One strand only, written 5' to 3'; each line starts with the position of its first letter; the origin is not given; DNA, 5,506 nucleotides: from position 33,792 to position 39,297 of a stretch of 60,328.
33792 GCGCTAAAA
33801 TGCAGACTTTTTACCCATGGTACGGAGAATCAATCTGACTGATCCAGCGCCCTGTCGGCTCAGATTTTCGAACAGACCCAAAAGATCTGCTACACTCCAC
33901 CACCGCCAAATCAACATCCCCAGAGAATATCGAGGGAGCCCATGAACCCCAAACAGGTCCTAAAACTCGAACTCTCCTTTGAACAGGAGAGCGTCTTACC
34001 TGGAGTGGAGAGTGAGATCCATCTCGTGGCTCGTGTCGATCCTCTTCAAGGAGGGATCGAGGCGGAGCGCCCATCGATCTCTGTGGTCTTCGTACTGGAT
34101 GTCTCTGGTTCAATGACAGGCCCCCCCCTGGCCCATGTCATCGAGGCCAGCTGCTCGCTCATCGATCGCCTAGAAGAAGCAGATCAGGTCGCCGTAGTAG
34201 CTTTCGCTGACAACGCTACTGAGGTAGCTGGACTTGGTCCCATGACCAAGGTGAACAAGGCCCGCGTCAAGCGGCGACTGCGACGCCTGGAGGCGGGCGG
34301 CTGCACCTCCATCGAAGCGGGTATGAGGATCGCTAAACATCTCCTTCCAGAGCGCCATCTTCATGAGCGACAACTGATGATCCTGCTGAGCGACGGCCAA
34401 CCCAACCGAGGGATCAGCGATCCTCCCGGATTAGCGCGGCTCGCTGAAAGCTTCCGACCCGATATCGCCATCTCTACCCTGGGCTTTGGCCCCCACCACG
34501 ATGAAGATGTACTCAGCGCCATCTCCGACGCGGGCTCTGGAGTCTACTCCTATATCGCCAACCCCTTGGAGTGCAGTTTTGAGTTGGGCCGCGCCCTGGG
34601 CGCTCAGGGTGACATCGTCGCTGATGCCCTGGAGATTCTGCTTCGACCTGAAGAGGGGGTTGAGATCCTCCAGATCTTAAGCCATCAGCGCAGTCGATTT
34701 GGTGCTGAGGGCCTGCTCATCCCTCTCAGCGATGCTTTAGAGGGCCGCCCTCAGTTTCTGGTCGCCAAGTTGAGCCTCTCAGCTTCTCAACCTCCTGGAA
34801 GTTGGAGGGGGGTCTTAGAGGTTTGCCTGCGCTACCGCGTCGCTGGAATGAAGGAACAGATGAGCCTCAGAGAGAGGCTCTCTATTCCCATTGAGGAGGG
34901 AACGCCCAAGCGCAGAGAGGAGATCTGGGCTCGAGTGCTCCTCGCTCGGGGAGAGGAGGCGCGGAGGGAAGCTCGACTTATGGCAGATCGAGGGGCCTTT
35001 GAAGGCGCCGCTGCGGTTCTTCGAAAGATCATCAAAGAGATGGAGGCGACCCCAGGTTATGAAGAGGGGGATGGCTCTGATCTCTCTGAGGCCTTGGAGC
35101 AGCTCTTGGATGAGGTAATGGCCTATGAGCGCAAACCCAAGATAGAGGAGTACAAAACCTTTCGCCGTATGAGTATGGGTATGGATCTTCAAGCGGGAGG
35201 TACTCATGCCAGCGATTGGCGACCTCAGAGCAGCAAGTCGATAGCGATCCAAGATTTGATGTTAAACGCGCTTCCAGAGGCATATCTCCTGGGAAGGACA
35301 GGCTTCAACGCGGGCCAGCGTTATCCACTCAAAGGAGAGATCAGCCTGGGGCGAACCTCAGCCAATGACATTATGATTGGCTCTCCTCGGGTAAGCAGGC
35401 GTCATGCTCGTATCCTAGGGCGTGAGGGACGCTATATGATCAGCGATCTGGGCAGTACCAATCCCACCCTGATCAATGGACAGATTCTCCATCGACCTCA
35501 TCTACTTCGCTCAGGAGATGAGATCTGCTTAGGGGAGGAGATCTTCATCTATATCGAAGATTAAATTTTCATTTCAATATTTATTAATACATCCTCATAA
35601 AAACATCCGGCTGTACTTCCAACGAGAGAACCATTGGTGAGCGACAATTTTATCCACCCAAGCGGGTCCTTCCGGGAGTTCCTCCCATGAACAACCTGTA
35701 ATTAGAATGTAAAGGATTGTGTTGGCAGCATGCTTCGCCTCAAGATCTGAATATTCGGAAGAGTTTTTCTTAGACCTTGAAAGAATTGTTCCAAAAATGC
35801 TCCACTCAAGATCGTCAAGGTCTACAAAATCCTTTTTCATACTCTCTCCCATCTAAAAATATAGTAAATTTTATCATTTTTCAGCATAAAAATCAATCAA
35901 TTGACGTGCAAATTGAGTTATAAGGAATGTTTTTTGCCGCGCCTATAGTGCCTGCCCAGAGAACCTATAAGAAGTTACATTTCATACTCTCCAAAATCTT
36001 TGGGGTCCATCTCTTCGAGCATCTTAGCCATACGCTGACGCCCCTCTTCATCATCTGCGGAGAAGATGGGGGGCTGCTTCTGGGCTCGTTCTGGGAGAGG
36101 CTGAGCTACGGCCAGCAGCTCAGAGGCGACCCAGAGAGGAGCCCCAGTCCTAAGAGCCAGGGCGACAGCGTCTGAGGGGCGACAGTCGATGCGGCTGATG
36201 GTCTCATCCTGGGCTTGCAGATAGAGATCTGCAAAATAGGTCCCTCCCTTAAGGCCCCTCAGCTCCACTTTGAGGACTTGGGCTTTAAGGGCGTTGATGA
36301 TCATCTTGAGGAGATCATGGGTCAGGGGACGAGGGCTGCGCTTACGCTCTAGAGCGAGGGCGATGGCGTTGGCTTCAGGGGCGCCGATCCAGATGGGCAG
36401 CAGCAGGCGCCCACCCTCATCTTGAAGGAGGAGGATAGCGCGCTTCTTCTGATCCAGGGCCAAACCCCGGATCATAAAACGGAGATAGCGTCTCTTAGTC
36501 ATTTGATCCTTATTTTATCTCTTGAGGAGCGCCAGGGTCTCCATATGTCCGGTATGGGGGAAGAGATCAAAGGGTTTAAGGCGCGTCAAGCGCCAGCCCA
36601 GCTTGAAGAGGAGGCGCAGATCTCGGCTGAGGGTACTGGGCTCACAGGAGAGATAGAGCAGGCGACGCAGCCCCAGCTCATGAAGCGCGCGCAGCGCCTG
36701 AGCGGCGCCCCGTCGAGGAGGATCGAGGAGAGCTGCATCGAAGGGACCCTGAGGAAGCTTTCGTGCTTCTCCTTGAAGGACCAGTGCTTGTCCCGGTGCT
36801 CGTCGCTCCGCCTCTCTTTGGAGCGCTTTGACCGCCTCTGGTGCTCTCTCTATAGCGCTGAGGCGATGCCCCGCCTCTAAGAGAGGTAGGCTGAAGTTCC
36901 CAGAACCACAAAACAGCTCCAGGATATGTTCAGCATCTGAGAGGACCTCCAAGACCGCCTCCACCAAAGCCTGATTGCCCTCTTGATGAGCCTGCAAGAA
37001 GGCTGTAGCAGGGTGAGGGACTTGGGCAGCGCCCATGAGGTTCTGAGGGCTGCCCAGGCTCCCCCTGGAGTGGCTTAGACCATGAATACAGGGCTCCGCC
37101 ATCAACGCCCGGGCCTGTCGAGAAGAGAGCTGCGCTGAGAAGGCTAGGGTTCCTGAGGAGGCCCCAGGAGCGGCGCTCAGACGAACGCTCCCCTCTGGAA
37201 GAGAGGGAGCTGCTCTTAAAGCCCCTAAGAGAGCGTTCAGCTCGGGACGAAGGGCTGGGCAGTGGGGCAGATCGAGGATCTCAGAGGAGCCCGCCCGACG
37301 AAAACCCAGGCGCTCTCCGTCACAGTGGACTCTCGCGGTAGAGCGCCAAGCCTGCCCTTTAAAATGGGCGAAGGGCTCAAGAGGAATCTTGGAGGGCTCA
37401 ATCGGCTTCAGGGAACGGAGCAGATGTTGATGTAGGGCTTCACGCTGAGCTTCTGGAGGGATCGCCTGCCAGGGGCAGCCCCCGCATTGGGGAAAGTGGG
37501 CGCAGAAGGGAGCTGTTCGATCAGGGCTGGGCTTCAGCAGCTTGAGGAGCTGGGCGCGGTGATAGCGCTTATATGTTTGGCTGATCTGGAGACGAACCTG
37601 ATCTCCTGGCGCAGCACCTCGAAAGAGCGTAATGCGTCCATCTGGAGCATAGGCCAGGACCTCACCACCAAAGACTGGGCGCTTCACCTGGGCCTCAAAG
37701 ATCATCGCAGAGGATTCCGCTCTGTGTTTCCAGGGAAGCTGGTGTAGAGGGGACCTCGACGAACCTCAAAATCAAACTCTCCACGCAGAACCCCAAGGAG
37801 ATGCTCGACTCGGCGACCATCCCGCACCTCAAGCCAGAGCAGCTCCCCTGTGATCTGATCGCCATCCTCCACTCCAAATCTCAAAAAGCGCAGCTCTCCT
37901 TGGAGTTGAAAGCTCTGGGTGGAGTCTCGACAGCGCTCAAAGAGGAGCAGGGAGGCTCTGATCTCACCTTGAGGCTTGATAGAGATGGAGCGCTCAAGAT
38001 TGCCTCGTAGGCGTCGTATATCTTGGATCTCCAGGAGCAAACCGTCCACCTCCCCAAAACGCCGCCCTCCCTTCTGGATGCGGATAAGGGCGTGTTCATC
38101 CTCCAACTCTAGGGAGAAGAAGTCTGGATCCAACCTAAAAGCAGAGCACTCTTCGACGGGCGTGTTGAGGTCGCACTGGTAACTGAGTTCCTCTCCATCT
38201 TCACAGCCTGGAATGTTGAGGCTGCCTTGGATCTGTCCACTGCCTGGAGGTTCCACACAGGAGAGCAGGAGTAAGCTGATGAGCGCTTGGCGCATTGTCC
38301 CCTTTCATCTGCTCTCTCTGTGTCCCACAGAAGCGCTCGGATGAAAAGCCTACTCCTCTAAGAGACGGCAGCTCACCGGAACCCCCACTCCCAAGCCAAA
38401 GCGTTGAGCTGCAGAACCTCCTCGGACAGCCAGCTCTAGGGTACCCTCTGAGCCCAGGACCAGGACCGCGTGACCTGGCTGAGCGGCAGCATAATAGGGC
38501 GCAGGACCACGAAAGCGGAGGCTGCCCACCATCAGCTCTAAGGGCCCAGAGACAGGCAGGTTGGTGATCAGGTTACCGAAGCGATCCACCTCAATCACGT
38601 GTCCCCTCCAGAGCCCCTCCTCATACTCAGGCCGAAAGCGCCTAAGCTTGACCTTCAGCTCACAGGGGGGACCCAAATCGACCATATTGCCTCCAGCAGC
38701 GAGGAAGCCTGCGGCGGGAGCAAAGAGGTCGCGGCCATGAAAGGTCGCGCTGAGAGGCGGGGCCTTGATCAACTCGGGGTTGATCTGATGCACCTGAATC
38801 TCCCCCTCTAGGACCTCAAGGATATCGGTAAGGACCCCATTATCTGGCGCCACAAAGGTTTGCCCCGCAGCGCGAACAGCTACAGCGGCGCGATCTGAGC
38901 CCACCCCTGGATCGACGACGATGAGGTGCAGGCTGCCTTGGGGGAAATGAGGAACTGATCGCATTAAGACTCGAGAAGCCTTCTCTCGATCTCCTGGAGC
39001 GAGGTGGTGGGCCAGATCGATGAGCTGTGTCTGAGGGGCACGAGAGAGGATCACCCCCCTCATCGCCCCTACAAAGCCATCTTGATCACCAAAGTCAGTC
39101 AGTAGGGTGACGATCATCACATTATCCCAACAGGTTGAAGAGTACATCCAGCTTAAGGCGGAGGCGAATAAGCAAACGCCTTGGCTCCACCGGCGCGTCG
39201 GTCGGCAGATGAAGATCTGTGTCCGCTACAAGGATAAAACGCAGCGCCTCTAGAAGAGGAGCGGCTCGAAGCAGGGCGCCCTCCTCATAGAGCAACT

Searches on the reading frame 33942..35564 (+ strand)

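Call 24: search_protein_families(library=pfam, proteins=[window:33942-35564:+], max_evalue=0.00001)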
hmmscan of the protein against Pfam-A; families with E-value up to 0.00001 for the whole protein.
window:33942-35564:+ (540 aa): 6 families
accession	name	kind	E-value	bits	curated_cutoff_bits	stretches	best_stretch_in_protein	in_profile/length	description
PF00092.34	VWA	-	2.8e-20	73.7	23.8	1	48-199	2-155/174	von Willebrand factor type A domain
PF00498.31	FHA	-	1.6e-18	67.3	20.7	1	468-531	2-67/67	FHA domain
PF13519.12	VWA_2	-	2.7e-18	67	27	1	48-153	1-107/107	von Willebrand factor type A domain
PF16697.10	Yop-YscD_cpl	-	3.5e-10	40.4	33.2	1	454-535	5-88/94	Inner membrane component of T3SS, cytoplasmic domain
PF13768.12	VWA_3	-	9.7e-08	32.7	27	1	47-203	2-154/155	von Willebrand factor type A domain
PF05762.20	VWA_CoxE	-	6.3e-07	29.5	26.4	1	42-153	53-160/222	VWA domain containing CoxE-like protein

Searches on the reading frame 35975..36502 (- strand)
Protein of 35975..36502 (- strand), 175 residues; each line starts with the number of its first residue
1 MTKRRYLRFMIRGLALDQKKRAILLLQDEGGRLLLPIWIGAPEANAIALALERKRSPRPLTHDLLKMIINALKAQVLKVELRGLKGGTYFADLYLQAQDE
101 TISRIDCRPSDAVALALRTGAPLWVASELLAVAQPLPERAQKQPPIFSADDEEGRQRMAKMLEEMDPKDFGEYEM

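Call 63: search_protein_families(library=pfam, proteins=[window:35975-36502:-], max_evalue=0.00001)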
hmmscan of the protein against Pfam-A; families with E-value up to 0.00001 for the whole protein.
window:35975-36502:- (175 aa): 1 family
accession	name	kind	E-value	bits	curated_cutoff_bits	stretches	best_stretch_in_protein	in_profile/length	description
PF02577.19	BFN_dom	-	6.8e-37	126.2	27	1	24-133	1-107/112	Bifunctional nuclease domain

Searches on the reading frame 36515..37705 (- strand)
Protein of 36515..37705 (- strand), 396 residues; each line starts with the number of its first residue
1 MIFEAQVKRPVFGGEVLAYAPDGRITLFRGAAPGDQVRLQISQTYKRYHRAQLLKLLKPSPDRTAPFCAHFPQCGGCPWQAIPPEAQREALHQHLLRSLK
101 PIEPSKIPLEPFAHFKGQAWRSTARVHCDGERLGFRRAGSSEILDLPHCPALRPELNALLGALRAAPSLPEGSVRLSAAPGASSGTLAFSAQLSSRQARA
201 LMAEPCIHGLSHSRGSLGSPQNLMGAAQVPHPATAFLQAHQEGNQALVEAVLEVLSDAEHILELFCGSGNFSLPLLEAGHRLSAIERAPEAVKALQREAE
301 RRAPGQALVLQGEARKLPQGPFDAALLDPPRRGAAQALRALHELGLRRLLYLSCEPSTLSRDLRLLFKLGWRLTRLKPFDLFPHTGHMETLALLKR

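Call 63: search_protein_families(library=pfam, proteins=[window:36515-37705:-], max_evalue=0.00001)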
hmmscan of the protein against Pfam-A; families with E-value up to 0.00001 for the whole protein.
window:36515-37705:- (396 aa): 2 families
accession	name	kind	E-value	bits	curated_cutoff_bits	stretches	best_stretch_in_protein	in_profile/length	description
PF05958.17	tRNA_U5-meth_tr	-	1.5e-18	67.4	23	2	322-396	284-356/357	tRNA (Uracil-5-)-methyltransferase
PF13649.12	Methyltransf_25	-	6.8e-07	30.3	27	1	261-327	1-70/97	Methyltransferase domain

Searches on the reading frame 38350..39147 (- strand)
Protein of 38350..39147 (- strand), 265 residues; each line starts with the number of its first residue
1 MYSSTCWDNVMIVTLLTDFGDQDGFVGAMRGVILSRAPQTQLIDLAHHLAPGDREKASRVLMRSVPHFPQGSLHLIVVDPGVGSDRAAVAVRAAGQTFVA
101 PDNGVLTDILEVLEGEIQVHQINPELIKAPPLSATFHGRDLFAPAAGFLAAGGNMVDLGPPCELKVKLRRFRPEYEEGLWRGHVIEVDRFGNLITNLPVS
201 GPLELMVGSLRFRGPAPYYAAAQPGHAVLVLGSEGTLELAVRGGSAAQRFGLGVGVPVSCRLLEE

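Call 63: search_protein_families(library=pfam, proteins=[window:38350-39147:-], max_evalue=0.00001)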
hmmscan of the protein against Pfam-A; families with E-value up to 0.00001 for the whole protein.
window:38350-39147:- (265 aa): 2 families
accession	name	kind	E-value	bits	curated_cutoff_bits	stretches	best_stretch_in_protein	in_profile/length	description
PF01887.21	SAM_HAT_N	-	7.7e-49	165.6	26.3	1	13-159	1-145/145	SAM hydroxide adenosyltransferase N-terminal domain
PF20257.3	SAM_HAT_C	-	2.7e-16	60.1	25.5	1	182-258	1-83/84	SAM hydroxide adenosyltransferase C-terminal domain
